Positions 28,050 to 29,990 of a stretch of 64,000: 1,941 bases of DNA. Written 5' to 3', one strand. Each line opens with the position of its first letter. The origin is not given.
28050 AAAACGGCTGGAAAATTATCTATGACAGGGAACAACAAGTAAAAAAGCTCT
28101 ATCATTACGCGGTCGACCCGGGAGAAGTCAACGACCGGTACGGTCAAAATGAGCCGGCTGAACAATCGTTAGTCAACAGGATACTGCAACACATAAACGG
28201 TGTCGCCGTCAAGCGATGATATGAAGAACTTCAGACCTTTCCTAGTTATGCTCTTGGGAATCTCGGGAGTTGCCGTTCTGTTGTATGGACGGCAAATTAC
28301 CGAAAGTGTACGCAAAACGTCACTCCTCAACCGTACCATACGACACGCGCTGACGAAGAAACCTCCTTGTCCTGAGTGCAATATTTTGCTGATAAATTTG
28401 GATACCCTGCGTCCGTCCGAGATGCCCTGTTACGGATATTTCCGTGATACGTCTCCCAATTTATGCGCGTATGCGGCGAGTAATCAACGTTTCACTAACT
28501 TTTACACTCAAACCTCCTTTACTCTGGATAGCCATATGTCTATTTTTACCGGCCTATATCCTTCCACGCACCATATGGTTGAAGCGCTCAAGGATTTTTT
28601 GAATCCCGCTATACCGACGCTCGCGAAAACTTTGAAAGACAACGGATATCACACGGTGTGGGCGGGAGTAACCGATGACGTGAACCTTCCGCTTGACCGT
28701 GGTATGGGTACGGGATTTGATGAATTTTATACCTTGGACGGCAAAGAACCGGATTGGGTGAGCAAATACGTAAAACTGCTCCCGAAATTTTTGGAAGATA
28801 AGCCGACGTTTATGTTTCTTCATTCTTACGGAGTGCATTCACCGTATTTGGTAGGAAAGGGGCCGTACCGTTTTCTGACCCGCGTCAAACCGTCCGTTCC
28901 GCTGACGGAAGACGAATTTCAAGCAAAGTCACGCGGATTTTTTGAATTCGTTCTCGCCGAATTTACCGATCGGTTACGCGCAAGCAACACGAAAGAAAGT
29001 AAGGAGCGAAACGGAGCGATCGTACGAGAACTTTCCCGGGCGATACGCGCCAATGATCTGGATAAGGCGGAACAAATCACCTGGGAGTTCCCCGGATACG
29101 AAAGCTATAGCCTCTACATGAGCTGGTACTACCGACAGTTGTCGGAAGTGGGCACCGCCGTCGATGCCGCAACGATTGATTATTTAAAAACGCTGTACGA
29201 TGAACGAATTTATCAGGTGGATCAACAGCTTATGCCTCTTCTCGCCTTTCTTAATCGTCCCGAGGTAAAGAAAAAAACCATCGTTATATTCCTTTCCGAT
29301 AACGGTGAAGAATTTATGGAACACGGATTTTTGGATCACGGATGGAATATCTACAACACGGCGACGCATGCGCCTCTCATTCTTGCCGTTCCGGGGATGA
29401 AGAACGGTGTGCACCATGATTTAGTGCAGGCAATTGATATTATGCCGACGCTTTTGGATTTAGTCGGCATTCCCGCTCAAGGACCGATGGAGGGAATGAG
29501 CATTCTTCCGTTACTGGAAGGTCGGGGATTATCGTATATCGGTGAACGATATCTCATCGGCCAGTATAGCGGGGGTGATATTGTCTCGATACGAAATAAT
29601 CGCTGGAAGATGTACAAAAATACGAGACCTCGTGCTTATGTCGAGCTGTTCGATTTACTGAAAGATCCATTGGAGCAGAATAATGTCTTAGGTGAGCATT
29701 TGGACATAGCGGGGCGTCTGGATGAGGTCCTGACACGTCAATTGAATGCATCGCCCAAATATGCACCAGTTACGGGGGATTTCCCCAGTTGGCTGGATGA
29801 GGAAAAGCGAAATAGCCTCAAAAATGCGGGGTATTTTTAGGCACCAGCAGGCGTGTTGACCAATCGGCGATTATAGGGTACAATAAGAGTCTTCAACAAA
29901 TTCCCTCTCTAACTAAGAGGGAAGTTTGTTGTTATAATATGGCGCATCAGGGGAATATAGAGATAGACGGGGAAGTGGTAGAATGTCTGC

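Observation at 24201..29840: Three alkaline-phosphatase-superfamily ecto-enzymes with Thr nucleophiles inserted between map and infA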

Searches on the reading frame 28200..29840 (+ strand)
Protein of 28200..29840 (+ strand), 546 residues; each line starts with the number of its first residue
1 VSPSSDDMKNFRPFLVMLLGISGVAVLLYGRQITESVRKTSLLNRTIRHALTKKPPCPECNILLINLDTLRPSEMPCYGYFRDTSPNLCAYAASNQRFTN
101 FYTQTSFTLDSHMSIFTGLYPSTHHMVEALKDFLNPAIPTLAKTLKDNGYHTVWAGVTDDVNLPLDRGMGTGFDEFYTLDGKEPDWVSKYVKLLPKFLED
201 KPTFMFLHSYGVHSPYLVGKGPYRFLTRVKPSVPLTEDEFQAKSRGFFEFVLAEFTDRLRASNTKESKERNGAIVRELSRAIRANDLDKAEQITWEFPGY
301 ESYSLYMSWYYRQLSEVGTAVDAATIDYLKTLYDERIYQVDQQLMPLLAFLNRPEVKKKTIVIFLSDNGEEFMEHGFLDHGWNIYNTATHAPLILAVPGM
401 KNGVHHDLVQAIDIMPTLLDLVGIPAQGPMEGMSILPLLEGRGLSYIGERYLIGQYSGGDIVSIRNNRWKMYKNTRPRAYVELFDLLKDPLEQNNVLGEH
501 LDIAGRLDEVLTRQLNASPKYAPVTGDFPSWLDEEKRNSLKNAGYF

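Call 3: search_protein_families(library=pfam, proteins=[window:28200-29840:+], max_evalue=0.01)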
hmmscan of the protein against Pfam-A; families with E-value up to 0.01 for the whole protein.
window:28200-29840:+ (546 aa): 3 families
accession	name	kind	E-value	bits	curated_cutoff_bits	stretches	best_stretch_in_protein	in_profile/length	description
PF00884.28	Sulfatase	-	1.3e-35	123.6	25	1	61-424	2-301/301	Sulfatase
PF16347.10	SGSH_C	-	1.5e-16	61.3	29.3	1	374-500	2-135/154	N-sulphoglucosamine sulphohydrolase, C-terminal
PF01663.27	Phosphodiest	-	0.00032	20.9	23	1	63-128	2-64/342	Type I phosphodiesterase / nucleotide pyrophosphatase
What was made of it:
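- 28221..29840 (+): ORF C, 539 aa from ATG 28221 (546 aa from GTG 28200; 530 aa as called from ATG 28248): anchored sulfatase-fold paralogue with T-L-D-S-H and a retained D-N pair. PF00884 E 1e-35 plus SGSH_C (call 3).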

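Call 4: search_protein_families(library=ncbifam, proteins=[window:28200-29840:+], max_evalue=0.01)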
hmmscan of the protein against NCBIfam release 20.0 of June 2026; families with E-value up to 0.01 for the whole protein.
window:28200-29840:+ (546 aa): 13 families
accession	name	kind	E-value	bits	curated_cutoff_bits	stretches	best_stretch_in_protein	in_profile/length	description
TIGR03417.1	chol_sulfatase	equivalog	1.3e-30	106.8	433.45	2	331-497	253-420/500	choline-sulfatase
NF010322.0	PRK13759.1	equivalog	8.7e-29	100.3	481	2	328-500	265-440/486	arylsulfatase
NF045661.1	HdlasePehA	equivalog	7.4e-22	77.6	900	2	308-441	259-394/506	phosphoric/sulfuric ester hydrolase PehA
NF052527.1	Mn_arylsulf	exception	3e-15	56.1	850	1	336-498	270-433/479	manganese-dependent arylsulfatase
NF038075.1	fam_STM4013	hypoth_equivalog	5.2e-10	39.2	250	1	59-131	7-77/261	STM4013/SEN3800 family hydrolase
NF038282.1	LapC_YejM_PbgA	exception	4.6e-08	31.8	825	1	307-420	389-498/584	LPS biosynthesis-modulating metalloenzyme YejM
NF053595.1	LptchSynLtaSGpos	equivalog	6.2e-06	25.1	970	1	388-427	492-531/626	lipoteichoic acid synthase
NF007933.0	PRK10649.1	subfamily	0.00041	19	404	1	58-155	236-327/577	phosphoethanolamine transferase CptA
NF047438.1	polymyxin_MCR12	exception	0.00081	17.8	1200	0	318-399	408-493/548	MCR-12 family phosphoethanolamine--lipid A transferase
NF007160.0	PRK09598.1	equivalog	0.0013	17.2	561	0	329-382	402-453/523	phosphoethanolamine--lipid A transferase EptA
NF012179.0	CptA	domain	0.0027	16.5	900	1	58-155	224-315/556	phosphoethanolamine transferase CptA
NF008593.0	PRK11560.1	equivalog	0.0075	14.6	493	0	31-89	219-277/563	kdo(2)-lipid A phosphoethanolamine 7''-transferase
NF008619.0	PRK11598.1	equivalog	0.008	14.7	660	0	326-392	414-483/546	phosphoethanolamine transferase EptA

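Call 6: search_solved_structures(query=window:28200-29840:+, max_evalue=0.001, show_alignments=3)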
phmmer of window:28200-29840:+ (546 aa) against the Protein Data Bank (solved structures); distinct sequences matched with E-value up to 0.001: 76 (the best 60 are shown).
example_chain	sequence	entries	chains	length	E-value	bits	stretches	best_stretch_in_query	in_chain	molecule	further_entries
7pth_A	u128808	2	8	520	2.4e-22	82.2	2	332-497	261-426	Choline sulfatase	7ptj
4upi_A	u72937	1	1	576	3e-22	81.9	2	333-446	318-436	SULFATASE FAMILY PROTEIN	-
6fny_A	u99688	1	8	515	3.9e-22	81.5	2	332-497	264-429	Choline-sulfatase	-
6g5z_A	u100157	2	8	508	4.2e-22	81.4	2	332-497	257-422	Choline-sulfatase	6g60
7p24_AAA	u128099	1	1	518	5.1e-19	71.2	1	60-507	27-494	Mucin-desulfating sulfatase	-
4uph_A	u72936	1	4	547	9.3e-19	70.4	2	326-442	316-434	SULFATASE (SULFURIC ESTER HYDROLASE) PROTEIN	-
6hr5_A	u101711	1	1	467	2.4e-18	69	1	335-510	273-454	Alpha-L-rhamnosidase/sulfatase (GH78)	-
1e3c_P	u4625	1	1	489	2.3e-17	65.8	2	61-128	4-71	Arylsulfatase A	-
1e33_P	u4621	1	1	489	2.4e-17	65.7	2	337-478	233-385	Arylsulfatase A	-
1e1z_P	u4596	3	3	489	3.3e-17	65.2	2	61-128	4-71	Arylsulfatase A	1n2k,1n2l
1e2s_P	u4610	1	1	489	4.5e-17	64.8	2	337-478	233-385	Arylsulfatase A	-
7stt_A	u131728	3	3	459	4.9e-17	64.7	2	345-511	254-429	N-acetylgalactosamine-6-sulfatase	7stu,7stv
1auk_A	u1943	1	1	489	8.2e-17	64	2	337-478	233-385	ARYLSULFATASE A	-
3b5q_A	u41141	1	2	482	1.5e-16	63.1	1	339-497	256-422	Putative sulfatase yidJ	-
5g2t_A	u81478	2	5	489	1.7e-16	62.9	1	339-497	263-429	2-O GLYCOSAMINOGLYCAN SULFATASE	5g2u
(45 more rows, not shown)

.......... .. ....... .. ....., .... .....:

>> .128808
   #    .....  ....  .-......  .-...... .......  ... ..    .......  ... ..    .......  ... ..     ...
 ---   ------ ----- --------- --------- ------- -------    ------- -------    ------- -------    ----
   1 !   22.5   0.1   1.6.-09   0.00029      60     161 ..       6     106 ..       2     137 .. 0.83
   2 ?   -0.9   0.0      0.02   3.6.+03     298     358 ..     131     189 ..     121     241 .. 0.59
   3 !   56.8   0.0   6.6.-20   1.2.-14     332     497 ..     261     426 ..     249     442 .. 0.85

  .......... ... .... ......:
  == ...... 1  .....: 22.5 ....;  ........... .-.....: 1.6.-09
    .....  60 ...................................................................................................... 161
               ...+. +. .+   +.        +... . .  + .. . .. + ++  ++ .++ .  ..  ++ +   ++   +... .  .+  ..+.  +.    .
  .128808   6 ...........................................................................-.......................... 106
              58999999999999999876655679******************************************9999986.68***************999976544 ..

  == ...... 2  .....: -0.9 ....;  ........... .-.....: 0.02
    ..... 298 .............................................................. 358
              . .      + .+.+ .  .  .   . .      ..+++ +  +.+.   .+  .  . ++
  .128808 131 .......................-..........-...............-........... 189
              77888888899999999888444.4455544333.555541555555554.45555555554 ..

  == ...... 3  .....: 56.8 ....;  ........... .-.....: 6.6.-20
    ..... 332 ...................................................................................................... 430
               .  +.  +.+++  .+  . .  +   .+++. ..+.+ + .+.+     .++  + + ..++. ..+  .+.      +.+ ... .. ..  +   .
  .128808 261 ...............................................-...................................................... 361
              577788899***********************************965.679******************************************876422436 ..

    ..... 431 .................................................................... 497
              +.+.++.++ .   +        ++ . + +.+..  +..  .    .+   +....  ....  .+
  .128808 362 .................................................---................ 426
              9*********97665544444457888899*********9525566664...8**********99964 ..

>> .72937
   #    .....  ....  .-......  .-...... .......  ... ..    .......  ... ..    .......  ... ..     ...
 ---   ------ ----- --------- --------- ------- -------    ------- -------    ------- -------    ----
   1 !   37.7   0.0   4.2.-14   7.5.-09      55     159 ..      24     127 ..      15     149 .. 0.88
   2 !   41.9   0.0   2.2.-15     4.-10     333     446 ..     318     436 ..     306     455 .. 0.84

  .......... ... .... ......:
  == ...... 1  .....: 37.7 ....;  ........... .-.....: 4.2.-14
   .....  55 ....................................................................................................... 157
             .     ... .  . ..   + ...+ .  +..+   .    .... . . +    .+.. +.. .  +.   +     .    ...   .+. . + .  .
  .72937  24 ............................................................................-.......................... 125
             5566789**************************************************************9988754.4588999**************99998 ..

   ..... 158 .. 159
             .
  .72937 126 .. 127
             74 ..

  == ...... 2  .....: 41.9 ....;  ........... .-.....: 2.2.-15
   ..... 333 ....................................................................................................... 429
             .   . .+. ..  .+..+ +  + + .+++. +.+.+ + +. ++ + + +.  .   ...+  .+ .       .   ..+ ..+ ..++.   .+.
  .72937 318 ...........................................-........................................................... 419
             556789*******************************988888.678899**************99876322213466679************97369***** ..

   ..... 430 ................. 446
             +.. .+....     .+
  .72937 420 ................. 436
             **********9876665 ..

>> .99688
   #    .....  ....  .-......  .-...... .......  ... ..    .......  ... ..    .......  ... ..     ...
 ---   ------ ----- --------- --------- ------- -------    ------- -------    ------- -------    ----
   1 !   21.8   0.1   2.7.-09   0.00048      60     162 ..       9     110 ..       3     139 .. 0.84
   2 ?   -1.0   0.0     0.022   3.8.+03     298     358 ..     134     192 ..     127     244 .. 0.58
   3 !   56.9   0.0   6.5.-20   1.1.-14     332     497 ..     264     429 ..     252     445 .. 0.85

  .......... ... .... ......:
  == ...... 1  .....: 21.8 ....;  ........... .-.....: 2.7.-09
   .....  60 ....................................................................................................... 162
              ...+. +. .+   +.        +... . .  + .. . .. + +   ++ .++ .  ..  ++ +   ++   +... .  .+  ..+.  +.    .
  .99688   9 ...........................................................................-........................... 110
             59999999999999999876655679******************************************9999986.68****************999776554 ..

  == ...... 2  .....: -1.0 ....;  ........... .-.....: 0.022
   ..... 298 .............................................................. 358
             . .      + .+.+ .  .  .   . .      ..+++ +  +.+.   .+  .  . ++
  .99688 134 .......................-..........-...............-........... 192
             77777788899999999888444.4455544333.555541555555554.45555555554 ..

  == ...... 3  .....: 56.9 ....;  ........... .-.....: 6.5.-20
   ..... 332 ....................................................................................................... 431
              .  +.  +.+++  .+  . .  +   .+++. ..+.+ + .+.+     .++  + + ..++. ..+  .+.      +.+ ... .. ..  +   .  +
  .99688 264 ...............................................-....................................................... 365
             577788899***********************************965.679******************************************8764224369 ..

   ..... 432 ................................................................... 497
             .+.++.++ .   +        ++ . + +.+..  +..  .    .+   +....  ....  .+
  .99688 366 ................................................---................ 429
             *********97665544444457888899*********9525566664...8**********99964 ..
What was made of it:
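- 28221..29840 (+): Alignment to choline sulfatase 6fny (call 6).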
